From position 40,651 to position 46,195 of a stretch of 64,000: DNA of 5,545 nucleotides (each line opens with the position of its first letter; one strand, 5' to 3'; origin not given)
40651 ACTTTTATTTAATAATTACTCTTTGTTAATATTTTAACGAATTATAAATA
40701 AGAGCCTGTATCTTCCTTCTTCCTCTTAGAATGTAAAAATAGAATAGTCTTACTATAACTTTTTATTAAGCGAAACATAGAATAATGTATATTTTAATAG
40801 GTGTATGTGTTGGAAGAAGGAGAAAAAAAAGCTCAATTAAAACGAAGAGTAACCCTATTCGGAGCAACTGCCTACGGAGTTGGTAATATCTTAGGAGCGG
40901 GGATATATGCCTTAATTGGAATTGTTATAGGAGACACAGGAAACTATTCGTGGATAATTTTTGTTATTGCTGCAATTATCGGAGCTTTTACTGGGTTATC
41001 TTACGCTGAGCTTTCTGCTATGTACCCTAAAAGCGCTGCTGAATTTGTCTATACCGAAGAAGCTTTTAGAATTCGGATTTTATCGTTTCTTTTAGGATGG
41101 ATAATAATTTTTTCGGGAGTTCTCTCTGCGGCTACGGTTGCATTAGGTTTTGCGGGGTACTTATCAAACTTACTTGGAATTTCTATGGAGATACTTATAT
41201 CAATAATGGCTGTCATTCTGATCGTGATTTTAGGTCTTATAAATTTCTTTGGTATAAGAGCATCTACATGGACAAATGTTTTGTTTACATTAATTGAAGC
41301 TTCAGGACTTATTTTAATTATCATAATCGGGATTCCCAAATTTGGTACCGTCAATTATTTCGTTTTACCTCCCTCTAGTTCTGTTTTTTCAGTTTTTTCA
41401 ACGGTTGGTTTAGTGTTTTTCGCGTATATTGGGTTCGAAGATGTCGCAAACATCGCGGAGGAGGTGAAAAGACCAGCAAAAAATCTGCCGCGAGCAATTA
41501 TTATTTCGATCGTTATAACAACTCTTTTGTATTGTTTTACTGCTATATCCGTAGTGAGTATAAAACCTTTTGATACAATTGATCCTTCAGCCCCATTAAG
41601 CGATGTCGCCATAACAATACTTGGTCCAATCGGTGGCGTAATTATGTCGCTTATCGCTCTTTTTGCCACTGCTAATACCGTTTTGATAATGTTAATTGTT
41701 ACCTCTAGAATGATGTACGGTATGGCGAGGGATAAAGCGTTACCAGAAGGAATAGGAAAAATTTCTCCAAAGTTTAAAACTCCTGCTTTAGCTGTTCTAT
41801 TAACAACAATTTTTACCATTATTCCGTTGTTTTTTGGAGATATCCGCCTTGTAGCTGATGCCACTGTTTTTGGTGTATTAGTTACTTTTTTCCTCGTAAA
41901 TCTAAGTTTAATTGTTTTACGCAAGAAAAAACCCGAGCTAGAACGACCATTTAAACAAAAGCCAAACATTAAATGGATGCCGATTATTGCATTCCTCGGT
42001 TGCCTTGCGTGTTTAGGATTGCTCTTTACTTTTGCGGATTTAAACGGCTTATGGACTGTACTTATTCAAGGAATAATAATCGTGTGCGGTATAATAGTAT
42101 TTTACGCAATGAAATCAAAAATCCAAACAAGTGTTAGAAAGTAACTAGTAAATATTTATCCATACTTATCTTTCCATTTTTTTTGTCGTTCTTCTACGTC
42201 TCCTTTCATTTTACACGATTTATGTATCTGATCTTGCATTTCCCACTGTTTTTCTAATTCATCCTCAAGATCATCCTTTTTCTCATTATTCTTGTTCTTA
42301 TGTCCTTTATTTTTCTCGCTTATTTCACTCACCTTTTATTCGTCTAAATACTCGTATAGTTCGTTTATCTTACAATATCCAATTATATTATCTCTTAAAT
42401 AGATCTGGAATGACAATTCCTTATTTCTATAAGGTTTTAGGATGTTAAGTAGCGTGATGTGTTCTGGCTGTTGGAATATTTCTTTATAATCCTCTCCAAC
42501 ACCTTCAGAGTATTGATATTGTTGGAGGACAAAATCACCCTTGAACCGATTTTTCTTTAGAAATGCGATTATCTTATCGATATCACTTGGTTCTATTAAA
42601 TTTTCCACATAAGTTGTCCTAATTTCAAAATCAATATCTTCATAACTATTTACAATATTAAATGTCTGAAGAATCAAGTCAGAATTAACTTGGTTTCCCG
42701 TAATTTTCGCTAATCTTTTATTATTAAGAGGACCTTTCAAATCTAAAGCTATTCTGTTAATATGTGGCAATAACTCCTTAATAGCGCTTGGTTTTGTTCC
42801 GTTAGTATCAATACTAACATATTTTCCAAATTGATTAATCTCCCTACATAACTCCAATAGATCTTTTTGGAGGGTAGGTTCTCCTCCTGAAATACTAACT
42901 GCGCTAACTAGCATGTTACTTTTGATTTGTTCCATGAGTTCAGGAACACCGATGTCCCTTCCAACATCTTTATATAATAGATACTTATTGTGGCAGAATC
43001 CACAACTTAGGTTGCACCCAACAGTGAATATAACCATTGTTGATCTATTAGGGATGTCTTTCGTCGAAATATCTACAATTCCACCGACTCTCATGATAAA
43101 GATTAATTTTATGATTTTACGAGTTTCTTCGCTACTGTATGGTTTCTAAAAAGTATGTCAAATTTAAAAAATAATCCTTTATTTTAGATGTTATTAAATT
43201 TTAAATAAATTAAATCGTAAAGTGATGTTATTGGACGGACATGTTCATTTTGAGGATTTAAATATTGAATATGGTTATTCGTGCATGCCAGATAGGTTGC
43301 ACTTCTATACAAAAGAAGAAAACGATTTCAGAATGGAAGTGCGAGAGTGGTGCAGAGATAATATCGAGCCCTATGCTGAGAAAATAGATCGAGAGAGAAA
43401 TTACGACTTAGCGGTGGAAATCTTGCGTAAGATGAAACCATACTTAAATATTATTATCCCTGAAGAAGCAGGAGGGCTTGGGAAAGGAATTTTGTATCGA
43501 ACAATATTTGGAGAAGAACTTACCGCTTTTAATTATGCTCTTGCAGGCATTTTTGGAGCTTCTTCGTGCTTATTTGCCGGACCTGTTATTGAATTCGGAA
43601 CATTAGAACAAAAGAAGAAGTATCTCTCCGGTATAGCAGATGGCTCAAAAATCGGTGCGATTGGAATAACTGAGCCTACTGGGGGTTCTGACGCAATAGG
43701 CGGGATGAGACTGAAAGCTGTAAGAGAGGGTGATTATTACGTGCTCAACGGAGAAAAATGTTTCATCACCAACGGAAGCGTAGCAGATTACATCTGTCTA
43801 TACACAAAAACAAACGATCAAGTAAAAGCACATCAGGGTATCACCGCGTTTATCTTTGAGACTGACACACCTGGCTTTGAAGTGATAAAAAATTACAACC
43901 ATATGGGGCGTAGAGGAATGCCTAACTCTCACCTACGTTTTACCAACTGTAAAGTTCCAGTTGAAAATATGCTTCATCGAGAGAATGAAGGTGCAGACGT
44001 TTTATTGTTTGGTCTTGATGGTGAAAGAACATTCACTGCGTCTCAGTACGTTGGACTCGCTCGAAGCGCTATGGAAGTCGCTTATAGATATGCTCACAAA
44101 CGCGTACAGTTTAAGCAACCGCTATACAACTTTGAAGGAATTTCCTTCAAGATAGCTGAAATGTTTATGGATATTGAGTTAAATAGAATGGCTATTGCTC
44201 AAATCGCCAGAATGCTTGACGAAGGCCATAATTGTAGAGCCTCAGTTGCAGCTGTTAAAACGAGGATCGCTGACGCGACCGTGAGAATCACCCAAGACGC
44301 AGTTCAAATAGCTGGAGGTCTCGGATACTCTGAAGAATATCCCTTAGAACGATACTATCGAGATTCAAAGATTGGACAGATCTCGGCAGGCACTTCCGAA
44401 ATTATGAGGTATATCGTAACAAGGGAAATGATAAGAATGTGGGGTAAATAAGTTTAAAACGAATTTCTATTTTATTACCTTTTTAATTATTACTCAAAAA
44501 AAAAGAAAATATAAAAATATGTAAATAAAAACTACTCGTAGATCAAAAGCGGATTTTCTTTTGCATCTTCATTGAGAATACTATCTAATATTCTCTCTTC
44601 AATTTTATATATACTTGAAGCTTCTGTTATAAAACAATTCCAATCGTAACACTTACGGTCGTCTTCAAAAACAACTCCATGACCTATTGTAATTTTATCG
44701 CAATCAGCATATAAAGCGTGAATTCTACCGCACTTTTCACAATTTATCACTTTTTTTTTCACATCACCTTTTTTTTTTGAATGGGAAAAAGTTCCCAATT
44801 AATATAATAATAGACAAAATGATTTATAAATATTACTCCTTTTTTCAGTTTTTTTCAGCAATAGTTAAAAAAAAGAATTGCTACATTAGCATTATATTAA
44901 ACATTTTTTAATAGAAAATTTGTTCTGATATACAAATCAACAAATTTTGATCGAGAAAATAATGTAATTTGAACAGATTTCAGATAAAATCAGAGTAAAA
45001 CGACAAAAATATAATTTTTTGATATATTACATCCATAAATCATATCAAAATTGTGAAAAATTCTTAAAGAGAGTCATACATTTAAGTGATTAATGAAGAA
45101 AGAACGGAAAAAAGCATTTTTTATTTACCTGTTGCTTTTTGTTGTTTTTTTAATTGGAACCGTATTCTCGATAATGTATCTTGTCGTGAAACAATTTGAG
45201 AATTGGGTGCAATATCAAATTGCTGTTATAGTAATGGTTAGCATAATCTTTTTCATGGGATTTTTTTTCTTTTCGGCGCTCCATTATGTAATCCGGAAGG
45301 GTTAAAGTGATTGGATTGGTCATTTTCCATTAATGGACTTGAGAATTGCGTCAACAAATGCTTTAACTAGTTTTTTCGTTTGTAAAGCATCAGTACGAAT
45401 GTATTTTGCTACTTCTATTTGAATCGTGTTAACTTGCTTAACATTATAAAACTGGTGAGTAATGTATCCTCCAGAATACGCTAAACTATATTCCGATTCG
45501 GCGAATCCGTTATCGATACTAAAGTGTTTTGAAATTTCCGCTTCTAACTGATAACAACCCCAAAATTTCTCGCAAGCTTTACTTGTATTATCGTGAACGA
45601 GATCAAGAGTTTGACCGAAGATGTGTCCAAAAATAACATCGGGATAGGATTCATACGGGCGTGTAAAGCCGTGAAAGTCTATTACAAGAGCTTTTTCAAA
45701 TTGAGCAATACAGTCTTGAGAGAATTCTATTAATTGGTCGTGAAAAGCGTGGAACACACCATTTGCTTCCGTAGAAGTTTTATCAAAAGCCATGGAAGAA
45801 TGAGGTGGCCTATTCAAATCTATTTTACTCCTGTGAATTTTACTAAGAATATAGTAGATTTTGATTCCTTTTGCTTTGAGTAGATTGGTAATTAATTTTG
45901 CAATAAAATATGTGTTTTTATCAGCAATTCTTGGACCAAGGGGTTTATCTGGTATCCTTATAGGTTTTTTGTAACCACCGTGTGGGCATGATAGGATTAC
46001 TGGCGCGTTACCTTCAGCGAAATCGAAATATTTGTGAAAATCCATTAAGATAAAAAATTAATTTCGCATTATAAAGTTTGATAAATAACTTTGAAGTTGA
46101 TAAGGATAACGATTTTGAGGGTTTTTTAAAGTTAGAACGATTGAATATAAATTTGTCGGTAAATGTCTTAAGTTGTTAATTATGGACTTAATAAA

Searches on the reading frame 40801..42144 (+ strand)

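Call 33: search_protein_families(library=pfam, proteins=[window:40801-42144:+], max_evalue=0.00001)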
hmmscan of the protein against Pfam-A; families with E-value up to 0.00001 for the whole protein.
window:40801-42144:+ (447 aa): 3 families
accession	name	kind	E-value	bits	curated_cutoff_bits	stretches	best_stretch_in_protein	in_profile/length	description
PF13520.12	AA_permease_2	-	1.7e-53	182.5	27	1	18-422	2-418/427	Amino acid permease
PF00324.27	AA_permease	-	2.7e-36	125.7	24.6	1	25-415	5-427/470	Amino acid permease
PF03845.19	Spore_permease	-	8.7e-06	25.2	23.4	1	29-253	14-232/321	Spore germination protein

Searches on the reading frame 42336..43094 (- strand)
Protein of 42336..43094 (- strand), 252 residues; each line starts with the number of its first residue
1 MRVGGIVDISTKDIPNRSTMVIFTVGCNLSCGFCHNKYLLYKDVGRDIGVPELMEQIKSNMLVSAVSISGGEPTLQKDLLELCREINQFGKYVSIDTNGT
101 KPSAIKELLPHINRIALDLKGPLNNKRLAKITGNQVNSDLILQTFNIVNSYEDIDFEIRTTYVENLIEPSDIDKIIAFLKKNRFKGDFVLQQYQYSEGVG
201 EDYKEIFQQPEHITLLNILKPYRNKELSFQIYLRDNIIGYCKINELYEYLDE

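Call 34: search_protein_families(library=pfam, proteins=[window:42336-43094:-], max_evalue=0.00001)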
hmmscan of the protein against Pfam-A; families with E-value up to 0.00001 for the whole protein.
window:42336-43094:- (252 aa): 2 families
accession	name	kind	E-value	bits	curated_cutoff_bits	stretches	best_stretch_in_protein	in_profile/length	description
PF04055.27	Radical_SAM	-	8.6e-18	65.5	29.5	1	21-149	1-137/166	Radical SAM superfamily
PF13353.11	Fer4_12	-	1.5e-07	32.3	22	1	20-102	8-94/137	4Fe-4S single cluster domain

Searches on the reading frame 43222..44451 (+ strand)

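Call 34: search_protein_families(library=pfam, proteins=[window:43222-44451:+], max_evalue=0.00001)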
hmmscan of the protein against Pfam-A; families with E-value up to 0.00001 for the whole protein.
window:43222-44451:+ (409 aa): 4 families
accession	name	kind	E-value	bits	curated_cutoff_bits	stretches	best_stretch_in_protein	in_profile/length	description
PF00441.29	Acyl-CoA_dh_1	-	6.6e-39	133.9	22.4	1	255-403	1-149/150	Acyl-CoA dehydrogenase, C-terminal domain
PF02771.21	Acyl-CoA_dh_N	-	1.4e-22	80.7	22.9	1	30-141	1-112/113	Acyl-CoA dehydrogenase, N-terminal domain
PF02770.24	Acyl-CoA_dh_M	-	3.4e-22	78.9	33.3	1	146-243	1-97/97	Acyl-CoA dehydrogenase, middle domain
PF08028.16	Acyl-CoA_dh_2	-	1.3e-16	61.5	22.7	1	272-391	3-132/134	Acyl-CoA dehydrogenase, C-terminal domain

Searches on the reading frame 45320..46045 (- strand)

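Call 34: search_protein_families(library=pfam, proteins=[window:45320-46045:-], max_evalue=0.00001)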
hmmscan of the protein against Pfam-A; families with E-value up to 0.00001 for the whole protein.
window:45320-46045:- (241 aa): 1 family
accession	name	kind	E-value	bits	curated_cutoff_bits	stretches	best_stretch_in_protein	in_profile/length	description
PF05013.17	FGase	-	3.4e-13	50.7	28.9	1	96-214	109-215/219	N-formylglutamate amidohydrolase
